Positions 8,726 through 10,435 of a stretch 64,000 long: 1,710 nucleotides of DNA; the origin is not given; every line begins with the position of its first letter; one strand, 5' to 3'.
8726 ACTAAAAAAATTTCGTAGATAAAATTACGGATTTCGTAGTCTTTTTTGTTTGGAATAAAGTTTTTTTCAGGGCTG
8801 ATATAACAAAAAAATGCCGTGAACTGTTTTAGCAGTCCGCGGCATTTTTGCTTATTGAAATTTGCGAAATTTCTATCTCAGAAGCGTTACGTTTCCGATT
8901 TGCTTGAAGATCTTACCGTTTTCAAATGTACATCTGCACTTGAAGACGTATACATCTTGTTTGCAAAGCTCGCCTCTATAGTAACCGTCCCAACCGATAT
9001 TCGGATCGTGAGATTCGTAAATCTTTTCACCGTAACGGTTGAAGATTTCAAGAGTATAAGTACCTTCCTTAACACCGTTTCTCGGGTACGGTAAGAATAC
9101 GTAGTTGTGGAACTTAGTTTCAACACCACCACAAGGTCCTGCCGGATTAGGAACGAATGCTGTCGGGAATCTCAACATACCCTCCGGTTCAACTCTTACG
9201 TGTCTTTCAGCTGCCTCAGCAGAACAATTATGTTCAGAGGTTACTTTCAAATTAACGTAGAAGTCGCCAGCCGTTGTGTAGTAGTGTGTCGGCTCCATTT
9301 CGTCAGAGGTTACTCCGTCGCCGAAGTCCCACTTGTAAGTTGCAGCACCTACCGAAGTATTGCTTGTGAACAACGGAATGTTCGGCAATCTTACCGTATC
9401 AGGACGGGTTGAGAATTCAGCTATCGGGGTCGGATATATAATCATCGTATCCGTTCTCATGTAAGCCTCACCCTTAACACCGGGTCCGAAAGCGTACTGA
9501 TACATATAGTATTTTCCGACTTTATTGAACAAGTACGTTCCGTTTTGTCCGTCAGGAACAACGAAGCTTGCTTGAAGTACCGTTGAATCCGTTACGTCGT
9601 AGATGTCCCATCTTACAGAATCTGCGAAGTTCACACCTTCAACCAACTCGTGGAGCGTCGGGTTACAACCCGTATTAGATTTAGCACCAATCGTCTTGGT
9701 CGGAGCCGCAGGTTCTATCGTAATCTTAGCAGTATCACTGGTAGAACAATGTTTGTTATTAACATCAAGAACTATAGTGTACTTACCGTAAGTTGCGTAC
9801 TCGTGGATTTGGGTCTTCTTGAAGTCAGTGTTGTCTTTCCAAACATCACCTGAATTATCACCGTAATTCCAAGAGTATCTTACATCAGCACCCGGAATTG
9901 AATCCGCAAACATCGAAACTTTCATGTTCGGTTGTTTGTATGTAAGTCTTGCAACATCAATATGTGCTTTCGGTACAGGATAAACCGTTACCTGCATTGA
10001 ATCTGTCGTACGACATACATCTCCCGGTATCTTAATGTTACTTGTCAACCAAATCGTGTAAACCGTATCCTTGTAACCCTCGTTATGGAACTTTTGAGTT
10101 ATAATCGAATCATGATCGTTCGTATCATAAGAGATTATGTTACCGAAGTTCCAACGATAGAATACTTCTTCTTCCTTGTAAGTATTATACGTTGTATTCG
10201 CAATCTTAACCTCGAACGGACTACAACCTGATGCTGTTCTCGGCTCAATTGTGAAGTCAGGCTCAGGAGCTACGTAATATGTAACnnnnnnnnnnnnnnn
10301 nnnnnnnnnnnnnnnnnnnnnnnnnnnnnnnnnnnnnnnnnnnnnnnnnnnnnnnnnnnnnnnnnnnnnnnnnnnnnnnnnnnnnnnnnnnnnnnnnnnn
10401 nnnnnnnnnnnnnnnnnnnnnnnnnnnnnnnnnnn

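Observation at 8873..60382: Single uninterrupted 51.5-kb gene encoding a 17,169-aa T9SS type-B cargo protein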

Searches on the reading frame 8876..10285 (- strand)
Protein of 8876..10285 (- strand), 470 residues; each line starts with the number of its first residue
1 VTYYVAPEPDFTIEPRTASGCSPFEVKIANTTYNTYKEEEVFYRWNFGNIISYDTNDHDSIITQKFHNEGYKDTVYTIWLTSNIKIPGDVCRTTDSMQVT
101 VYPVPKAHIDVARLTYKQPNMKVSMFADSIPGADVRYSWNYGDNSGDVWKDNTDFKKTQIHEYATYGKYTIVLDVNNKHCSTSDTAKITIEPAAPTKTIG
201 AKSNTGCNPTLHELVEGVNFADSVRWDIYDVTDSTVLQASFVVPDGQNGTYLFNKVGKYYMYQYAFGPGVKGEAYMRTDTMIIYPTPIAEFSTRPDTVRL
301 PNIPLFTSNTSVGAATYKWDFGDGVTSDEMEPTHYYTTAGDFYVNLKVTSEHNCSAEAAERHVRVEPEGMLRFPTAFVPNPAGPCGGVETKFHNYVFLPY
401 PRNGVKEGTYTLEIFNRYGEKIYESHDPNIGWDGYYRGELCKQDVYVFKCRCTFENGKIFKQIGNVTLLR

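Call 41: find_homologous_proteins(query=window:8876-10285:-, max_evalue=0.00001)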
Query window:8876-10285:- (470 aa): 120 proteins with E <= 0.00001 among 4243 candidates.
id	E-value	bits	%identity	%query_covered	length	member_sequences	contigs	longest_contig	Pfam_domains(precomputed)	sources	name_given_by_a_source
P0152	2.1e-259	879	99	80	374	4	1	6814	PF00801.27,PF18911.7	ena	-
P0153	4.9e-229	779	86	80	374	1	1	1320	PF00801.27,PF18911.7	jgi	jgi:gliding motility-associated-like protein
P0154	7.3e-192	656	59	100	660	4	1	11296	PF00801.27,PF13585.13,PF18911.7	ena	-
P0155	9.4e-191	653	58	100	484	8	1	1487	PF00801.27,PF13585.13,PF18911.7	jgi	jgi:gliding motility-associated-like protein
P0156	1.8e-161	556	54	100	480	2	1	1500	PF00801.27,PF13585.13,PF18911.7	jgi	jgi:gliding motility-associated-like protein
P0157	6.1e-160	551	54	100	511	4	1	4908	PF00801.27,PF13585.13,PF18911.7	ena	-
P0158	1.6e-157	543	71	67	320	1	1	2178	PF00801.27,PF18911.7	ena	-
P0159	3.4e-122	427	56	74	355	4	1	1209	PF00801.27,PF13585.13,PF18911.7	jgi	-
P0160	1.2e-84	303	34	99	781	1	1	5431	PF00801.27,PF13585.13,PF18911.7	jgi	jgi:gliding motility-associated-like protein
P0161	4.0e-80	288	35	96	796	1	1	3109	PF00801.27,PF13585.13,PF18911.7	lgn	-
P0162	1.7e-74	269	36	98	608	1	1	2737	PF16820.12,PF00801.27,PF13585.13,PF18911.7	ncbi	-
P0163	1.8e-73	266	33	96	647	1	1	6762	PF00801.27,PF13585.13,PF18911.7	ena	-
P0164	1.1e-68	250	33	97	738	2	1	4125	PF00801.27,PF13585.13,PF18911.7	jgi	jgi:gliding motility-associated-like protein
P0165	1.8e-66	243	32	96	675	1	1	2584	PF00801.27,PF13585.13,PF18911.7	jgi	jgi:gliding motility-associated-like protein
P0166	3.0e-65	239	32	96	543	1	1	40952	PF00801.27,PF13585.13,PF18911.7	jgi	jgi:PKD repeat protein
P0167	6.7e-61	224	34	81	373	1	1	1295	PF00801.27,PF13585.13,PF18911.7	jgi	jgi:gliding motility-associated-like protein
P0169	2.5e-58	216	37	75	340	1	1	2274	PF00801.27,PF13585.13,PF18911.7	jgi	jgi:gliding motility-associated-like protein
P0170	7.2e-58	214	32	99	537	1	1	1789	PF00801.27,PF13585.13,PF18911.7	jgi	jgi:PKD repeat protein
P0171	1.8e-57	213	35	79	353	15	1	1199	PF00801.27,PF13585.13,PF18911.7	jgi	-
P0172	3.4e-57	212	35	80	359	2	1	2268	PF00801.27,PF13585.13,PF18911.7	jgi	jgi:gliding motility-associated-like protein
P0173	3.0e-56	209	38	71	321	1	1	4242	PF00801.27,PF13585.13,PF18911.7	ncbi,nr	ncbi:MAG: PKD domain-containing protein [Bacteroidota bacterium]|nr:PKD domain-containing protein [B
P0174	5.8e-56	208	30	99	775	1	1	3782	PF00801.27,PF13585.13,PF18911.7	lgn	-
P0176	3.5e-54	202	32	100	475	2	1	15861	PF00801.27,PF13585.13,PF18911.7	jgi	jgi:gliding motility-associated-like protein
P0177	3.7e-54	202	30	100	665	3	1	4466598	PF00801.27,PF13585.13,PF18911.7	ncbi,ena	-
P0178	1.8e-53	200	38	71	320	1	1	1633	PF00801.27,PF13585.13,PF18911.7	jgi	jgi:gliding motility-associated-like protein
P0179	5.5e-51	192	37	71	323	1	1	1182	PF00801.27,PF13585.13,PF18911.7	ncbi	-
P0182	6.4e-48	182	42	48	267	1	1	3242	PF00801.27,PF13585.13,PF18911.7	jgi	jgi:gliding motility-associated-like protein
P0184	4.0e-47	179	30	97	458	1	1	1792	PF00801.27,PF13585.13,PF18911.7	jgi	jgi:gliding motility-associated-like protein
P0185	2.0e-45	173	38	52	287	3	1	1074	PF00801.27,PF13585.13,PF18911.7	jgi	jgi:gliding motility-associated-like protein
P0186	1.2e-44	171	35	62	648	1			PF00801.27,PF13573.13,PF13585.13,PF18911.7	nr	nr:PKD domain-containing protein [Bacteroidota bacterium]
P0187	4.2e-44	169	43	40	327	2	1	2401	PF00801.27,PF13585.13,PF18911.7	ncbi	-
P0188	8.6e-44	168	44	41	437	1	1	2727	PF00801.27,PF13585.13,PF18911.7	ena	-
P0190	1.0e-42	165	36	64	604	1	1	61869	PF00801.27,PF13573.13,PF13585.13,PF18911.7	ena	-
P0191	2.5e-42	163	43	40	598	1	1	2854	PF00801.27,PF13573.13,PF13585.13,PF18911.7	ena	-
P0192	6.9e-41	158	40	41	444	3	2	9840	PF00801.27,PF13585.13,PF18911.7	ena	-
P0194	4.0e-40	156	39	38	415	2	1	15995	PF00801.27,PF13585.13,PF18911.7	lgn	-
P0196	6.1e-40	155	25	71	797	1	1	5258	PF19408.6,PF00801.27,PF13585.13,PF08329.17,PF18911.7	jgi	jgi:gliding motility-associated-like protein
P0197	3.2e-39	153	36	61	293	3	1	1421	PF00801.27,PF13585.13,PF18911.7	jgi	jgi:gliding motility-associated-like protein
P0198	4.5e-39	152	40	40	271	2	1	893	PF00801.27,PF13585.13,PF18911.7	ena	-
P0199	8.4e-39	152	34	60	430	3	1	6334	PF00801.27,PF13585.13,PF18911.7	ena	-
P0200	9.5e-39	151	41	34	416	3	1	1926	PF00801.27,PF13585.13,PF18911.7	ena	-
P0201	3.3e-37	146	41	41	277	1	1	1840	PF00801.27,PF13585.13,PF19081.7,PF18911.7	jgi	-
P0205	8.6e-36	142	42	32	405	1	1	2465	PF00801.27,PF13585.13,PF18911.7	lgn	-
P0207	9.2e-35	138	41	39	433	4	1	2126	PF00801.27,PF13585.13,PF18911.7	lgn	-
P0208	1.5e-34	138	27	96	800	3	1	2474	PF00801.27,PF13585.13,PF18911.7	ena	-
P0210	1.4e-33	134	39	38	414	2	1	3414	PF00801.27,PF13585.13,PF18911.7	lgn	-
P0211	2.0e-33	134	29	61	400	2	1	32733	PF00801.27,PF13585.13,PF18911.7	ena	-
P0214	6.6e-33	132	30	81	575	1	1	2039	PF00801.27,PF13585.13,PF18911.7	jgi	jgi:PKD repeat protein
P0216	1.4e-32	131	31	62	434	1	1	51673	PF00801.27,PF13585.13,PF18911.7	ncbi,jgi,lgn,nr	ncbi:MAG: PKD domain-containing protein [Bacteroidales bacterium]|jgi:hypothetical protein|nr:PKD do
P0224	1.6e-30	124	37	41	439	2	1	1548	PF00801.27,PF13585.13,PF18911.7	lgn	-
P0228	5.5e-28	116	28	96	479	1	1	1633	PF16820.12,PF00801.27,PF13585.13,PF18911.7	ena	-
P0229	5.6e-28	116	25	65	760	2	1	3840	PF00801.27,PF13585.13,PF18911.7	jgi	-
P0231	3.3e-25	107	28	91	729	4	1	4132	PF00801.27,PF13585.13,PF18911.7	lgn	-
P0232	1.0e-24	105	33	41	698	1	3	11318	PF00801.27,PF13585.13,PF18911.7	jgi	jgi:gliding motility-associated-like protein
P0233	2.0e-24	104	27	80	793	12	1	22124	PF00801.27,PF13585.13,PF18911.7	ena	-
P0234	1.6e-22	98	32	48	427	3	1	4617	PF13585.13,PF18911.7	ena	-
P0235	3.0e-22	97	32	57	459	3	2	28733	PF00801.27,PF13585.13,PF18911.7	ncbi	ncbi:MAG: PKD domain-containing protein [Bacteroidota bacterium]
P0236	8.2e-22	96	31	49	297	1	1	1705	PF00801.27,PF13585.13,PF18911.7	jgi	jgi:gliding motility-associated-like protein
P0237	1.9e-21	94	26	72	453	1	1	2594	PF00801.27,PF13585.13,PF18911.7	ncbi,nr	ncbi:MAG: domain containing protein, partial [Bacteroidota bacterium]|nr:domain containing protein [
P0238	1.1e-20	92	37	20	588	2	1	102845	PF00801.27,PF13585.13,PF19081.7,PF18911.7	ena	-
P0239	2.1e-20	91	30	48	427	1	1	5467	PF00801.27,PF13585.13,PF18911.7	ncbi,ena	-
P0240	2.8e-20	91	32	48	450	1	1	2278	PF00801.27,PF13585.13,PF18911.7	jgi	jgi:PKD repeat protein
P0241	3.2e-20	90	32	48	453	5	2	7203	PF00801.27,PF13585.13,PF18911.7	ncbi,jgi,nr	ncbi:MAG TPA: hypothetical protein ENO20_07500 [Bacteroides sp.]|nr:hypothetical protein [Bacteroide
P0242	3.9e-20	90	30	48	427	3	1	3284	PF00801.27,PF13585.13,PF18911.7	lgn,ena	-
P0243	1.5e-19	88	24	73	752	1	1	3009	PF00801.27,PF13585.13,PF18911.7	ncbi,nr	ncbi:MAG TPA: PKD domain-containing protein, partial [Bacteroidia bacterium]|nr:PKD domain-containin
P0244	2.4e-17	81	23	100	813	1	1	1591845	PF00801.27,PF13585.13,PF18483.9,PF03388.21,PF19081.7,PF18911.7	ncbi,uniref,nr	ncbi:PKD domain-containing protein [Taibaiella koreensis]|uniref:PKD domain-containing protein n=1 T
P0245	3.4e-17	80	28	81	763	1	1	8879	PF00801.27,PF13585.13,PF18911.7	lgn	-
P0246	1.1e-16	79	26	80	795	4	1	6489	PF00801.27,PF13585.13,PF18911.7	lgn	-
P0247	1.3e-16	78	25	80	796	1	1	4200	PF00801.27,PF13585.13,PF18911.7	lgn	-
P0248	2.2e-16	78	31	57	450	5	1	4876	PF00801.27,PF13585.13,PF18911.7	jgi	jgi:PKD repeat protein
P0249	6.4e-15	73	24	81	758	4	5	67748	PF00801.27,PF13585.13,PF18911.7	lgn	-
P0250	7.0e-15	73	24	91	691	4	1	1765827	PF00801.27,PF13585.13,PF18911.7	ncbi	-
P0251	9.2e-15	72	27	80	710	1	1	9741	PF00801.27,PF13585.13,PF18911.7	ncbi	-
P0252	6.3e-14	70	34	40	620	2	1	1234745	PF00801.27,PF13585.13,PF18911.7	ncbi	-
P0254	4.8e-13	67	34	24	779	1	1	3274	PF00801.27,PF13585.13,PF18911.7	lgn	-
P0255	9.1e-13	66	22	72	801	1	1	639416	PF00801.27,PF13585.13,PF19081.7,PF18911.7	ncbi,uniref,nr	ncbi:T9SS type B sorting domain-containing protein [Taibaiella koreensis]|uniref:T9SS type B sorting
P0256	2.2e-12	64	31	41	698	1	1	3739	PF13582.13,PF00801.27,PF13585.13,PF13688.13,PF13574.13,PF18911.7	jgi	jgi:gliding motility-associated-like protein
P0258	6.6e-12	63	43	20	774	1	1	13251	PF13585.13,PF18911.7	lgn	-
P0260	2.4e-11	61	31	36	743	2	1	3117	PF00801.27,PF18981.7,PF13585.13,PF25942.1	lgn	-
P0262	4.9e-10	57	25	72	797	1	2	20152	PF00801.27,PF13585.13,PF18911.7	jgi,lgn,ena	-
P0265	2.3e-7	48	22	82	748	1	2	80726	PF00801.27,PF13585.13,PF18911.7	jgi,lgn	jgi:gliding motility-associated-like protein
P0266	3.2e-7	47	36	23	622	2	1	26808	PF13585.13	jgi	jgi:gliding motility-associated-like protein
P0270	6.2e-6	43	34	27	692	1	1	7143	PF13585.13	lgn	-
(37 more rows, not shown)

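Call 64: find_encoding_contigs(protein=P0154, flank=10000, max_places=3)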
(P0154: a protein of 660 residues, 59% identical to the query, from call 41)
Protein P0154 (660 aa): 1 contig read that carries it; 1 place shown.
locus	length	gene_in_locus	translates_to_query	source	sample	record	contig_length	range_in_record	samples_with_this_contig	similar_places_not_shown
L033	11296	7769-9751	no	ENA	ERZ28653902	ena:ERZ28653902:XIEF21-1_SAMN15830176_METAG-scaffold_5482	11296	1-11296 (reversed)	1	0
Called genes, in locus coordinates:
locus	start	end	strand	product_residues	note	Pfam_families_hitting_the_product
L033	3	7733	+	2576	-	?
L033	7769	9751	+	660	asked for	PF00801:PKD (weak), PF18911:PKD_4, PF00801:PKD, PF13585:CHU_C (faint)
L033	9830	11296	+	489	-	?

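Call 65: find_encoding_contigs(protein=P0157, flank=10000, max_places=3)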
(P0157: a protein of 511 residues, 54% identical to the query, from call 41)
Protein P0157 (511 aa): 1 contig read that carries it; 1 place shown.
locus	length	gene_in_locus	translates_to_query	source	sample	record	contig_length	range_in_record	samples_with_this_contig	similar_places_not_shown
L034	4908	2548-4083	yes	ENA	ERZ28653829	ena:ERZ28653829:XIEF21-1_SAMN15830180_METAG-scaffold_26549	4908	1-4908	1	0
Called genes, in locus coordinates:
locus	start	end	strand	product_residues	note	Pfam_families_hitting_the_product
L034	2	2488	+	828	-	?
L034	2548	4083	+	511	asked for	PF00801:PKD (weak), PF18911:PKD_4, PF00801:PKD, PF13585:CHU_C (weak)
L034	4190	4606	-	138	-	PF06949:DUF1292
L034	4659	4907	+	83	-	?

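Call 66: find_encoding_contigs(protein=P0177, flank=10000, max_places=3)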
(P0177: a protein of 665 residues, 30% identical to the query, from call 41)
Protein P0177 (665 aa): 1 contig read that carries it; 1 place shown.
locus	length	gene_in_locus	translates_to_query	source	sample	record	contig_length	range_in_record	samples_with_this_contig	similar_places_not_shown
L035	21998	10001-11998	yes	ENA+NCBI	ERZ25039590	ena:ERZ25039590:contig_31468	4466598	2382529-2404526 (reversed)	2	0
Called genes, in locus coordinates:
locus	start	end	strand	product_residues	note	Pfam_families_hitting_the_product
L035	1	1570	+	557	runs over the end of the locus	PF00246:Peptidase_M14, PF13620:CarboxypepD_reg (weak), PF18962:Por_Secre_tail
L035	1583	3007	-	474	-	PF04055:Radical_SAM, PF06968:BATS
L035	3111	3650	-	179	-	-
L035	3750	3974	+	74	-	-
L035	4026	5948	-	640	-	PF00012:HSP70, PF06723:MreB_Mbl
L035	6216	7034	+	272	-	PF02548:Pantoate_transf, PF13714:PEP_mutase (weak)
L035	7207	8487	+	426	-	PF00464:SHMT, PF00155:Aminotran_1_2 (faint)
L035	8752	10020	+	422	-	PF00801:PKD (weak), PF18911:PKD_4, PF00801:PKD, PF18911:PKD_4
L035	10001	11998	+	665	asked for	PF00801:PKD (faint), PF18911:PKD_4, PF13585:CHU_C (weak)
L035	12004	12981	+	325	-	PF11751:PorP_SprF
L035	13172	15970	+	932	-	PF17874:TPR_MalT (faint), PF14938:SNAP (weak), PF13424:TPR_12 (weak), PF13424:TPR_12, PF14938:SNAP (weak), PF13424:TPR_12, PF00512:HisKA, PF02518:HATPase_c, +14 more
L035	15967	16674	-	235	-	PF02666:PS_Dcarbxylase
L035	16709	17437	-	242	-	PF01148:CTP_transf_1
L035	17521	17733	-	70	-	PF09413:DUF2007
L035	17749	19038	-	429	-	PF00004:AAA, PF17862:AAA_lid_3, PF01434:Peptidase_M41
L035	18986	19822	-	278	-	-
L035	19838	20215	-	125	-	PF02410:RsfS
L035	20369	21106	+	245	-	PF03099:BPL_LplA_LipB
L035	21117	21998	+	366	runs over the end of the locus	PF00155:Aminotran_1_2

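Call 68: search_protein_families(library=pfam, proteins=[L033:9830-11296:+], max_evalue=0.01)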
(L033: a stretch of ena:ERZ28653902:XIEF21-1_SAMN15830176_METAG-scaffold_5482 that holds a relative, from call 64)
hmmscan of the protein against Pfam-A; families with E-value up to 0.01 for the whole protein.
L033:9830-11296:+ (489 aa): 7 families
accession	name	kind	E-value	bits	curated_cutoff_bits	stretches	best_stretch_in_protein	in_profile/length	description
PF00009.33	GTP_EFTU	-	7.5e-56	189.1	26.5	1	3-194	2-187/188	Elongation factor Tu GTP binding domain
PF00679.30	EFG_C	-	3e-20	72.5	27.9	1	395-480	2-88/89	Elongation factor G C-terminus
PF03144.31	GTP_EFTU_D2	-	1.7e-11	44.9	30.3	1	217-288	1-73/73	Elongation factor Tu domain 2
PF22042.2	EF-G_D2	-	3.3e-08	34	27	1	210-288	11-82/84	Elongation factor G domain 2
PF01926.29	MMR_HSR1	-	1.3e-06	29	21.9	1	7-128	2-113/113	50S ribosome-binding GTPase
PF02421.24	FeoB_N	-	0.0032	17.4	27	0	52-131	32-117/156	Ferrous iron transport protein B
PF00735.24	Septin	-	0.0035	17.1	26.2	1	7-80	7-75/280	Septin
